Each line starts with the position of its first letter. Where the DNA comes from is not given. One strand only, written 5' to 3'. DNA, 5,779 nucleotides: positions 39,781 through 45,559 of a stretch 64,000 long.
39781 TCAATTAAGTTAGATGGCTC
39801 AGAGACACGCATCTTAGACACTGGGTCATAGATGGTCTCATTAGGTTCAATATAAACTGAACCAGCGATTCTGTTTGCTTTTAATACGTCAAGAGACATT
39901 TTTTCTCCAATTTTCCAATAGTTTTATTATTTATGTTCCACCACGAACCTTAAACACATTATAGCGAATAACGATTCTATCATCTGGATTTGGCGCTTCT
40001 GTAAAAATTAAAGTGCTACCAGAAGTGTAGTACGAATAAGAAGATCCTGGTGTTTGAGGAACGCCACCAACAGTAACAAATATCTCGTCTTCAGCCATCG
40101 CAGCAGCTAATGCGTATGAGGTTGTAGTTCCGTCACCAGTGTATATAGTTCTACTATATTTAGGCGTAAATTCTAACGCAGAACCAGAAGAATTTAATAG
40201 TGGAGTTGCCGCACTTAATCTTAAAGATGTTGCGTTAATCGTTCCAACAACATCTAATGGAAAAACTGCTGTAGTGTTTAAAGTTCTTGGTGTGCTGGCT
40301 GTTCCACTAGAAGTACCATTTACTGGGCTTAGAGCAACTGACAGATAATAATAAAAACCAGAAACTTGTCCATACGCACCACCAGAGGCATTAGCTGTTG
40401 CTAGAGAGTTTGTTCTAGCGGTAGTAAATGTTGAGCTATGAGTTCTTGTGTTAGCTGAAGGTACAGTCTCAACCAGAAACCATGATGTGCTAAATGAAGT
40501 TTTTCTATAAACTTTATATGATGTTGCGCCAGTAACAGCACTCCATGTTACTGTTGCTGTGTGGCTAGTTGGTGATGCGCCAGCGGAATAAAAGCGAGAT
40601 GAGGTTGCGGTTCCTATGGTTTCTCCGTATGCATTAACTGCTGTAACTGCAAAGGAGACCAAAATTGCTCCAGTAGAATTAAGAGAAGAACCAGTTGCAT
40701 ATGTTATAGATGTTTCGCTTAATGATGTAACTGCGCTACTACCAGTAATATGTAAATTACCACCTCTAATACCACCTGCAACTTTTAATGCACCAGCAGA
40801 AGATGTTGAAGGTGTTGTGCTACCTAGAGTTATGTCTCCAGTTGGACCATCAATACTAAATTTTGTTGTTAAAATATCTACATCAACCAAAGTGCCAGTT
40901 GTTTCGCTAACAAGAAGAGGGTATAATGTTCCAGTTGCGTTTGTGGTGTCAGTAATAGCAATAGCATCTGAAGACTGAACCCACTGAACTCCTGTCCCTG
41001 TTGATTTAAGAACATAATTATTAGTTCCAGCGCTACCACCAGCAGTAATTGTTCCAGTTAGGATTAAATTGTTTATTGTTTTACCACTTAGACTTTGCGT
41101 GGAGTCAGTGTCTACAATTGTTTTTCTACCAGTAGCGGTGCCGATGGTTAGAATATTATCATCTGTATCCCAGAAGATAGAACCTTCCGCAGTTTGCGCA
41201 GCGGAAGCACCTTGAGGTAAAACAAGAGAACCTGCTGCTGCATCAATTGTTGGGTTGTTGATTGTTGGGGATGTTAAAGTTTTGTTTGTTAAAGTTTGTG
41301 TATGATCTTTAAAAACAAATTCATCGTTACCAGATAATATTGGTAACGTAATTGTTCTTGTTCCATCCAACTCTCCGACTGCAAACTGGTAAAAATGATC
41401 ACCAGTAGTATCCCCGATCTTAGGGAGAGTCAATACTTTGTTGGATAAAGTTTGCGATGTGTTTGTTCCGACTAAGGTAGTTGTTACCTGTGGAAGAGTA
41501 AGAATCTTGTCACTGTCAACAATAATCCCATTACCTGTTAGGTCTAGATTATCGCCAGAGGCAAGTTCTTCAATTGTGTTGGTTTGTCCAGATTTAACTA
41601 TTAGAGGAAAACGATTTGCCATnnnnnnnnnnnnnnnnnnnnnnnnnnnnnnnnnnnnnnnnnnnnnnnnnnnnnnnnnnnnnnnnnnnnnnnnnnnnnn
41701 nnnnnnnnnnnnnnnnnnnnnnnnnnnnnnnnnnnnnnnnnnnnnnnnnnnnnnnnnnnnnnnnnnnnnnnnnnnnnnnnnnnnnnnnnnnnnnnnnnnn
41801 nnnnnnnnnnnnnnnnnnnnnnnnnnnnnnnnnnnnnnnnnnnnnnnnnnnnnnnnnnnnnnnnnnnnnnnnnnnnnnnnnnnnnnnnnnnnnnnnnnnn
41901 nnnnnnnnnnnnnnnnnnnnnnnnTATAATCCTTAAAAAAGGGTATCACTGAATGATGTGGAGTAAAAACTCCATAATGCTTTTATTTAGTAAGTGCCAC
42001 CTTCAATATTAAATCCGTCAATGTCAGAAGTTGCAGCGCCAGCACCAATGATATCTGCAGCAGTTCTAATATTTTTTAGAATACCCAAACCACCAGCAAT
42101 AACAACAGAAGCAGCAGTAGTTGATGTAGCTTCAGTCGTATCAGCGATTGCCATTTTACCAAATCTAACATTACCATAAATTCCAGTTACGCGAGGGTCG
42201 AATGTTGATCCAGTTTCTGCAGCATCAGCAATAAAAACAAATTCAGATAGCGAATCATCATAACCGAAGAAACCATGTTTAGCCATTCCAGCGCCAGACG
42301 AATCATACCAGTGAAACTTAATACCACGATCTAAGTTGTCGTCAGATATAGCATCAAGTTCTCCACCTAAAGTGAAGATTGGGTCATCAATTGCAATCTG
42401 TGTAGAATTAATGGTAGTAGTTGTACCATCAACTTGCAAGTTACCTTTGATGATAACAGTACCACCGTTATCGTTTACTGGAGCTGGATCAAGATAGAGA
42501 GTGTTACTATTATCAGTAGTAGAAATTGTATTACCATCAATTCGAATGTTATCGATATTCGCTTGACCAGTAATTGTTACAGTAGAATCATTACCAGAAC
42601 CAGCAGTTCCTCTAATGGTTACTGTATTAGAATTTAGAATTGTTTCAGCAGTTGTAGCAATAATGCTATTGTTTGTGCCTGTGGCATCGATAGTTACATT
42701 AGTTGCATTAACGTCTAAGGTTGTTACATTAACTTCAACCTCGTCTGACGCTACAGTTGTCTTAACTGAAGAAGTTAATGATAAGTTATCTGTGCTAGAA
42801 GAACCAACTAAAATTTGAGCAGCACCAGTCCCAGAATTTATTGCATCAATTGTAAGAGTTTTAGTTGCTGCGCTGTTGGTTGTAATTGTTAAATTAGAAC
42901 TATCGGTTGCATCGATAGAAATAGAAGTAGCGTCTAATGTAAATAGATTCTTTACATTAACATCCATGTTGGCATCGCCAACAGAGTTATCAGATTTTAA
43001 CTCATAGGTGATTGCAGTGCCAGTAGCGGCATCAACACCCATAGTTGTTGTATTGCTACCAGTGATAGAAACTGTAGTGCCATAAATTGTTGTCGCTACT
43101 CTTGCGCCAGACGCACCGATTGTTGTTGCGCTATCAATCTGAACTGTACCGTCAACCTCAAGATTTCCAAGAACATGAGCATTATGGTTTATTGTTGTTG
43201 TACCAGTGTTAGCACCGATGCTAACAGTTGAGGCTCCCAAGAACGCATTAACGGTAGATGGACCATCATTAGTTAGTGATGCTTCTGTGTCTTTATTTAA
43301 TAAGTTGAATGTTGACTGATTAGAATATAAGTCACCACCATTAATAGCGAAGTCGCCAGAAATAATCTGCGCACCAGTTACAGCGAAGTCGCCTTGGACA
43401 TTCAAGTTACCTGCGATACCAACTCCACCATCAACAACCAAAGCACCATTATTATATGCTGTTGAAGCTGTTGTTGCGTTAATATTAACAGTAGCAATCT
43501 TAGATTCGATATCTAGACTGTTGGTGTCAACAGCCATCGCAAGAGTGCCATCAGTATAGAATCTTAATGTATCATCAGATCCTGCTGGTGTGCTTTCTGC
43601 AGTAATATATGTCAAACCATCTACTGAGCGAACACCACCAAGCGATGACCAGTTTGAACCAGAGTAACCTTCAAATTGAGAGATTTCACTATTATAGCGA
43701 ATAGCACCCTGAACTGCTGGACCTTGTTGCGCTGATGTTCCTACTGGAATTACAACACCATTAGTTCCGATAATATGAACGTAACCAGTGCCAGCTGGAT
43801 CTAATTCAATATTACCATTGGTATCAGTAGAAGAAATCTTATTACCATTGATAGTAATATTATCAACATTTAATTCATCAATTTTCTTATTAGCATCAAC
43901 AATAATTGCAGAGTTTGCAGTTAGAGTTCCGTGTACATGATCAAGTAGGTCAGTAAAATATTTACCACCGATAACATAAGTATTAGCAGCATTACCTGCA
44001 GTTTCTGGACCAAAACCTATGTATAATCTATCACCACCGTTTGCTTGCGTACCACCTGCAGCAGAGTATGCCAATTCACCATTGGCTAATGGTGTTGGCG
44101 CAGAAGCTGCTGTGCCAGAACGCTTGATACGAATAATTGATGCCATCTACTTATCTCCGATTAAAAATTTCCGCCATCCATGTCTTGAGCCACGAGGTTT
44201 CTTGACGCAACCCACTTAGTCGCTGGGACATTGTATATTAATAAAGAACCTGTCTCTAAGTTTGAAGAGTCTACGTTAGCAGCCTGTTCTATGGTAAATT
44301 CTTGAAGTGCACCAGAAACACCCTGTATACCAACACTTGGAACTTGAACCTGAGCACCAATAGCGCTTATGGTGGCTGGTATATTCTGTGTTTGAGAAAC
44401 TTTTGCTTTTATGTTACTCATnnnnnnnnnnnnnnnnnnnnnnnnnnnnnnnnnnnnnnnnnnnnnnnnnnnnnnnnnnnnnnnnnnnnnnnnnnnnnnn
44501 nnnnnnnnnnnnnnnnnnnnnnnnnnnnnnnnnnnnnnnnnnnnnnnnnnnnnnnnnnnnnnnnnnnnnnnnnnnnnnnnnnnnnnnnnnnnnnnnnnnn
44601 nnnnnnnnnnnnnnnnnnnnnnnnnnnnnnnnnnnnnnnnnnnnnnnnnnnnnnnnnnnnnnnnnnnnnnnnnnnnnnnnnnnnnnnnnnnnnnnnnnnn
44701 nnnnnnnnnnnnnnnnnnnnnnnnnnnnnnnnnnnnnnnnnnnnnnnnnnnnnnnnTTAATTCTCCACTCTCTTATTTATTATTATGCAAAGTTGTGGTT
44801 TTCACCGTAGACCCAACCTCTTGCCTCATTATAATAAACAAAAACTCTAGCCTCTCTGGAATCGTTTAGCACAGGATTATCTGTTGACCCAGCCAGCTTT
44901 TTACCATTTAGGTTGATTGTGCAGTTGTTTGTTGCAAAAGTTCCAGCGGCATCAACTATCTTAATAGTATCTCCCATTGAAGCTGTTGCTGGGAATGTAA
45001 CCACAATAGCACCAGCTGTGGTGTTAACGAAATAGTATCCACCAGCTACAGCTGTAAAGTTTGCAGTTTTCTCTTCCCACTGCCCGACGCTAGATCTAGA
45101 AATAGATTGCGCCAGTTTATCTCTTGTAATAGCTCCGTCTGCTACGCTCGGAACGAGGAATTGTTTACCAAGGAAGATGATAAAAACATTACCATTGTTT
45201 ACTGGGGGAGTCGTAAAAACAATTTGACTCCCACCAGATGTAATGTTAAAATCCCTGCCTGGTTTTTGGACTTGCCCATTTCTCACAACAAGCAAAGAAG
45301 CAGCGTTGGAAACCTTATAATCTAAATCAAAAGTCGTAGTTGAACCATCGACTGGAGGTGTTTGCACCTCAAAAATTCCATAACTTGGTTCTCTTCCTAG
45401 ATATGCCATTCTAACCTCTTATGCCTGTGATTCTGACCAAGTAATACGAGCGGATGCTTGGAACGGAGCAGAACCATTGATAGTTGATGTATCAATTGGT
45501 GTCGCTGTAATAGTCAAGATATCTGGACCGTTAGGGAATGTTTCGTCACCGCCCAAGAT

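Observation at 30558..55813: Two paralogous giant structural genes (9.3 kb and 10.4 kb) with conserved ends and divergent centres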

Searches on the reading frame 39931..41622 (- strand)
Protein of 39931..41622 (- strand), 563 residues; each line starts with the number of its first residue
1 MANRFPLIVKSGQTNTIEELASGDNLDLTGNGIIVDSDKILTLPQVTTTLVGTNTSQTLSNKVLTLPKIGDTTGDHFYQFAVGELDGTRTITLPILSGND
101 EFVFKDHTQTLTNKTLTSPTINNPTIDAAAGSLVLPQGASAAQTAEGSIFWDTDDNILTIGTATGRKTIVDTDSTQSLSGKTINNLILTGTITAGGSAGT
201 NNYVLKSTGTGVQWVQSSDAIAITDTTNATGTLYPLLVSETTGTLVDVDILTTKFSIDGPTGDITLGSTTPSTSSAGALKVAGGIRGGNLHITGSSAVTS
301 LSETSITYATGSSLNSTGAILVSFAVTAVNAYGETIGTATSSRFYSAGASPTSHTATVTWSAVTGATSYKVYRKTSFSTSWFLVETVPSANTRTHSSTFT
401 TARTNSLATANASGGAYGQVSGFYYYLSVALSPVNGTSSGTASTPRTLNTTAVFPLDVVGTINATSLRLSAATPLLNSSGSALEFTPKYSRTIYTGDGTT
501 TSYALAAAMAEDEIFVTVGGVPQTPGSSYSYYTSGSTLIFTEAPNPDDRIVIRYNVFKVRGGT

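Call 13: search_protein_families(library=phrogs, proteins=[window:39931-41622:-], max_evalue=0.00001)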
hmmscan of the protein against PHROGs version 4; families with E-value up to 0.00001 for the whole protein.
window:39931-41622:- (563 aa): 3 families
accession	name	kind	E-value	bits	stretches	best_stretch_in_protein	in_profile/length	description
phrog_692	-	head and packaging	4.8e-11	43.4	1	47-194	237-378/440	virion structural protein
phrog_6002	-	head and packaging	2.8e-09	36.1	1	1-38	1-37/1183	virion structural protein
phrog_38058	-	tail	3e-06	26.8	1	38-127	130-231/708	tail fiber protein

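Call 38: search_protein_families(library=pfam, proteins=[window:39931-41622:-], max_evalue=0.01)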
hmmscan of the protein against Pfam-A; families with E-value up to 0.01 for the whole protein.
window:39931-41622:- (563 aa): 0 families

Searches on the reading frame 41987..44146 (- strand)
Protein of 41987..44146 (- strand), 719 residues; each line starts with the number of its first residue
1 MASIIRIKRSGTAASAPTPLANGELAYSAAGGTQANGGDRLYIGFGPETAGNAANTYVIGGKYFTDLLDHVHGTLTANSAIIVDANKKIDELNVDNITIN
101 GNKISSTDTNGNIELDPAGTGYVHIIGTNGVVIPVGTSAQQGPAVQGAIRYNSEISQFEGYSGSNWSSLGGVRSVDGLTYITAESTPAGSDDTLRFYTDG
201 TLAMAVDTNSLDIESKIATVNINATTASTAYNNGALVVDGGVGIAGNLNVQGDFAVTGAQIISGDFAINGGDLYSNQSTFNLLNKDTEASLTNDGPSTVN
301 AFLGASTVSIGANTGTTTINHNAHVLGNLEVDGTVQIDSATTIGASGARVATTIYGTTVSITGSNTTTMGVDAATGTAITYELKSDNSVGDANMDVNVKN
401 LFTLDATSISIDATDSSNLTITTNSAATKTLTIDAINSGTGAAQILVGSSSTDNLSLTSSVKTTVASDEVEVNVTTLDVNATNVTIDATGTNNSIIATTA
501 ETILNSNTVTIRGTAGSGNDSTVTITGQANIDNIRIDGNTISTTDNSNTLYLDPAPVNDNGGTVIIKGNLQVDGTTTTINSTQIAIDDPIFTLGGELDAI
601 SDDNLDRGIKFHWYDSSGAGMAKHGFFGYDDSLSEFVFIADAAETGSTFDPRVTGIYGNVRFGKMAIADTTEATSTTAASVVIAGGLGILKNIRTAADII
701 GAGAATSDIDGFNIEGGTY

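Call 13: search_protein_families(library=phrogs, proteins=[window:41987-44146:-], max_evalue=0.00001)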
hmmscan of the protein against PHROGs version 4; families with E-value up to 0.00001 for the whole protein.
window:41987-44146:- (719 aa): 3 families
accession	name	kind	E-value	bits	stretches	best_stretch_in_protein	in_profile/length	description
phrog_15769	-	unknown function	1.2e-61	210.1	3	1-125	1-121/560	-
phrog_697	-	head and packaging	3.6e-34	118.4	1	481-694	460-682/2079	structural protein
phrog_6005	-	head and packaging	4.3e-32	111.7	1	92-221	1183-1309/1512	virion structural protein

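Call 38: search_protein_families(library=pfam, proteins=[window:41987-44146:-], max_evalue=0.01)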
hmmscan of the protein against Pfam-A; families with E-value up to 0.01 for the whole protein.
window:41987-44146:- (719 aa): 0 families

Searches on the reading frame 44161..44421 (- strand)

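Call 86: search_protein_families(library=phrogs, proteins=[window:44161-44421:-], max_evalue=0.001)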
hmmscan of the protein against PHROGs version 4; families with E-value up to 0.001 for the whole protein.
window:44161-44421:- (86 aa): 1 family
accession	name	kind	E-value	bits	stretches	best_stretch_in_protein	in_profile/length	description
phrog_13853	-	unknown function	7.9e-05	23.6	1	34-83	19-73/151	-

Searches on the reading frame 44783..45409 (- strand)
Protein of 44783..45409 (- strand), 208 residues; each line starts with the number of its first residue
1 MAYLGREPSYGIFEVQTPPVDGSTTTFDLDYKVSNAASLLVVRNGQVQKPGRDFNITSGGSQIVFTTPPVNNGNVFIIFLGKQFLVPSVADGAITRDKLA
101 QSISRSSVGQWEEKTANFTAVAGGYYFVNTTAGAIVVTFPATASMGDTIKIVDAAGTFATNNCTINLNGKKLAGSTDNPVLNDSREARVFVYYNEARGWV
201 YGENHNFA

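Call 13: search_protein_families(library=phrogs, proteins=[window:44783-45409:-], max_evalue=0.00001)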
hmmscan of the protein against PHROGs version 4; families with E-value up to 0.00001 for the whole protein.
window:44783-45409:- (208 aa): 15 families
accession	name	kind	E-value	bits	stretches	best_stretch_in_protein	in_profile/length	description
phrog_31104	-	unknown function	5e-22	79.5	1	108-204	266-363/365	-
phrog_9383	-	tail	2.2e-10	40.9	1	121-200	96-175/1056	tail protein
phrog_18673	-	tail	2.4e-10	41.1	1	1-162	1-160/373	tail fiber protein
phrog_7992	-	tail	3e-09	36.7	1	122-201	95-174/1163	tail spike protein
phrog_23412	-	tail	3.5e-09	35.9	1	121-201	94-174/1167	tail protein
phrog_24578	-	unknown function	3.9e-09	35.9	1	115-201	86-174/1019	-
phrog_34776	-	other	4.8e-09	35.6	1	121-201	94-174/1013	haemolysin-type calcium binding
phrog_36390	-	tail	7.5e-09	35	1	121-201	94-174/1048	tail spike protein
phrog_8859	-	unknown function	1.8e-08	34.7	1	112-199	42-124/400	-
phrog_19374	-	tail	3.6e-08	32.6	1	121-201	94-174/1057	tail protein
phrog_972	-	tail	3e-07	29.6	1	111-201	96-188/1246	tail fiber protein proximal subunit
phrog_32314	-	head and packaging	1.3e-06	27.9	1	118-201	99-182/987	virion structural protein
phrog_35687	-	unknown function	1.8e-06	27.6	1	117-201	92-177/653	-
phrog_4527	-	tail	1.8e-06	25.7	1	56-165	3548-3656/3730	short tail fiber protein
phrog_5939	-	tail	3e-06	27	1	125-200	85-160/801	tail protein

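Call 38: search_protein_families(library=pfam, proteins=[window:44783-45409:-], max_evalue=0.01)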
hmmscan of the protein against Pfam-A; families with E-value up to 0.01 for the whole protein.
window:44783-45409:- (208 aa): 0 families
